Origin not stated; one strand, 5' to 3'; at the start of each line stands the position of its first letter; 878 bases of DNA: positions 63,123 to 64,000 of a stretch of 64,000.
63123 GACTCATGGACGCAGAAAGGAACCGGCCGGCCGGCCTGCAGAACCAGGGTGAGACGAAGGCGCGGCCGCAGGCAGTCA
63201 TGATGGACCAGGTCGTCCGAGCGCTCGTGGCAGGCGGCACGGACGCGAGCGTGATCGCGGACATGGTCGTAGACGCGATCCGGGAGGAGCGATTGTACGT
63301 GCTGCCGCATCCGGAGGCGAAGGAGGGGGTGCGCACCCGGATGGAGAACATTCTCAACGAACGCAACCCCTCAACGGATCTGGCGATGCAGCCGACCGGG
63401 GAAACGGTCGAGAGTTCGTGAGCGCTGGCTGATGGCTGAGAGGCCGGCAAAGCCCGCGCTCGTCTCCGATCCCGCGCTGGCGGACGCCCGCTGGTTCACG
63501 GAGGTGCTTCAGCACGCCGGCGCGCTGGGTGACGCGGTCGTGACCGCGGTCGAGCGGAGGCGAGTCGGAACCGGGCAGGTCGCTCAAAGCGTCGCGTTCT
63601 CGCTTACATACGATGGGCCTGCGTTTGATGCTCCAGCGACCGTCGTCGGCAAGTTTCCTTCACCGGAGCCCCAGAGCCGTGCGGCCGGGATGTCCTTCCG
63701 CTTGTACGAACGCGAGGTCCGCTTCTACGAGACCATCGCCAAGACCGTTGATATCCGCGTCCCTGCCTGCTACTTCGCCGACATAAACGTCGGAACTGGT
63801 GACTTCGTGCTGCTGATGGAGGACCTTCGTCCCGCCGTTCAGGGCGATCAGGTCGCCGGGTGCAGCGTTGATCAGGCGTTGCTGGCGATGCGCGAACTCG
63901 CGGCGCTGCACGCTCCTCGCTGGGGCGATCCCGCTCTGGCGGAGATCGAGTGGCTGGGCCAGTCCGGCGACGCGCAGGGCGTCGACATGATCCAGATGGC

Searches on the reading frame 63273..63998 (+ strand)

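Call 72: search_protein_families(library=pfam, proteins=[window:63273-63998:+], max_evalue=0.001)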
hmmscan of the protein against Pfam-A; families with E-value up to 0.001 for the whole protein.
window:63273-63998:+ (242 aa): 1 family
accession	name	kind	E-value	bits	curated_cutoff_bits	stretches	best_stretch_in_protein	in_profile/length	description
PF02958.26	EcKL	-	0.00014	21.8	22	1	122-214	27-129/294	Ecdysteroid kinase-like family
